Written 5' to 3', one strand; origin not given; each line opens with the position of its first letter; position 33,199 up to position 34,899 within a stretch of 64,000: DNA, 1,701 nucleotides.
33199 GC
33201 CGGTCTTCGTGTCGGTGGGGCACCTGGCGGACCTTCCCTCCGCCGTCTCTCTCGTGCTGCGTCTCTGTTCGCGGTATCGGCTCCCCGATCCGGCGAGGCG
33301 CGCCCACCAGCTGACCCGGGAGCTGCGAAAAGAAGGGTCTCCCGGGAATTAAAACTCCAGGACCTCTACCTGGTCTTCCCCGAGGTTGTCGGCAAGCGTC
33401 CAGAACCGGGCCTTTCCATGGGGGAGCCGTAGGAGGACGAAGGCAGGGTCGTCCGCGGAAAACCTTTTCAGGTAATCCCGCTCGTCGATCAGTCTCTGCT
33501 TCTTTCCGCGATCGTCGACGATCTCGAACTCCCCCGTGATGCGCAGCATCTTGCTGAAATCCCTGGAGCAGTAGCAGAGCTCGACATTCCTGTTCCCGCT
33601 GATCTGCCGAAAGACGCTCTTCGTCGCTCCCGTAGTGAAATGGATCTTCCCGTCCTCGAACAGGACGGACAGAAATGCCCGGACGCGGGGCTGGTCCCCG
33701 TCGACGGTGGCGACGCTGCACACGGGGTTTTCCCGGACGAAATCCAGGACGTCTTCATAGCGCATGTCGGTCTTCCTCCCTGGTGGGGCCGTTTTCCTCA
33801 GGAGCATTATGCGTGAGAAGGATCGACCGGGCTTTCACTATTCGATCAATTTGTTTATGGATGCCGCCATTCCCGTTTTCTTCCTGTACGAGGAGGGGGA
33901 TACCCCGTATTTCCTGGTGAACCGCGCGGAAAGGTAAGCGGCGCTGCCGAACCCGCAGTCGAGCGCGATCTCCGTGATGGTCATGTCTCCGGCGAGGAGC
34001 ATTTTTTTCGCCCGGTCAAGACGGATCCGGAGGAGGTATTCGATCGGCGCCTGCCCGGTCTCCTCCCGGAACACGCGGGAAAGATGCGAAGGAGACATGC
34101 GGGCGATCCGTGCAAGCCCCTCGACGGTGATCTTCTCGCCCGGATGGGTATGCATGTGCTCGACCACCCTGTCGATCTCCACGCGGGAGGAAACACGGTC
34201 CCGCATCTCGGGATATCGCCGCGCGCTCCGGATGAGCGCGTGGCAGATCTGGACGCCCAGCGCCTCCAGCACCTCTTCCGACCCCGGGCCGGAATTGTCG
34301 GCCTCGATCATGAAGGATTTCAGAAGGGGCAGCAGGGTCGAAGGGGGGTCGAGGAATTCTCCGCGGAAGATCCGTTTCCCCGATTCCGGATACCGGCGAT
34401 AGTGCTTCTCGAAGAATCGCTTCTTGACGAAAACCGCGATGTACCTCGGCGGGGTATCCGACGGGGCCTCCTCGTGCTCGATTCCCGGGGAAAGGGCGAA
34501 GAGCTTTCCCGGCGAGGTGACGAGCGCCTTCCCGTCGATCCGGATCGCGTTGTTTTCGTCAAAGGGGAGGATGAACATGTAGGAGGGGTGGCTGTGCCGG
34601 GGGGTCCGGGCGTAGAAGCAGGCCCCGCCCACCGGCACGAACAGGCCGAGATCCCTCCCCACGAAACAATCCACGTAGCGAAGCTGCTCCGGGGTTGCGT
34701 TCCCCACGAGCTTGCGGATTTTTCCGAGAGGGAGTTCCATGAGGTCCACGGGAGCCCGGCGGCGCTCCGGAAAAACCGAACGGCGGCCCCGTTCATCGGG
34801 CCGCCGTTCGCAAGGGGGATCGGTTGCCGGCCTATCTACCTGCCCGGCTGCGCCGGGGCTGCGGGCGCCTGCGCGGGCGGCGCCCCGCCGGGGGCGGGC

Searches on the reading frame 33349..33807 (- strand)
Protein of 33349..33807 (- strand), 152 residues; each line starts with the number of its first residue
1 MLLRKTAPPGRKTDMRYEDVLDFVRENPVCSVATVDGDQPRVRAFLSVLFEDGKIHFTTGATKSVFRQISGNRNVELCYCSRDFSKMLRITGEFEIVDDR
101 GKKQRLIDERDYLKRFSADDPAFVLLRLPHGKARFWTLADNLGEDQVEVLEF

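Call 80: search_protein_families(library=pfam, proteins=[window:33349-33807:-], max_evalue=0.001)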
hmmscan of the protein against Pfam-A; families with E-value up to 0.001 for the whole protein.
window:33349-33807:- (152 aa): 3 families
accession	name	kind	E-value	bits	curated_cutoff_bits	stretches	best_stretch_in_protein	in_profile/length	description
PF01243.27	PNPOx_N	-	2.5e-12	47.6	28.1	1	19-135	4-118/120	Pyridoxamine 5'-phosphate oxidase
PF16242.11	Pyrid_ox_like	-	4.2e-09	36.5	28.8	1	51-138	39-127/149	Pyridoxamine 5'-phosphate oxidase like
PF12766.13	Pyridox_oxase_2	-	0.00061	20.8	26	1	28-97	22-99/100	Pyridoxamine 5'-phosphate oxidase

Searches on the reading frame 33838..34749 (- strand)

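Call 80: search_protein_families(library=pfam, proteins=[window:33838-34749:-], max_evalue=0.001)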
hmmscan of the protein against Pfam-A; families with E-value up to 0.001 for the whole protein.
window:33838-34749:- (303 aa): 2 families
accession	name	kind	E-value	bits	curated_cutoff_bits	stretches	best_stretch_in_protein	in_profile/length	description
PF12833.13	HTH_18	-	8.6e-28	96.9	33.6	1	212-290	1-79/80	Helix-turn-helix domain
PF00165.29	HTH_AraC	-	8.6e-22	77.2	26.6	2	253-290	6-42/42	Bacterial regulatory helix-turn-helix proteins, AraC family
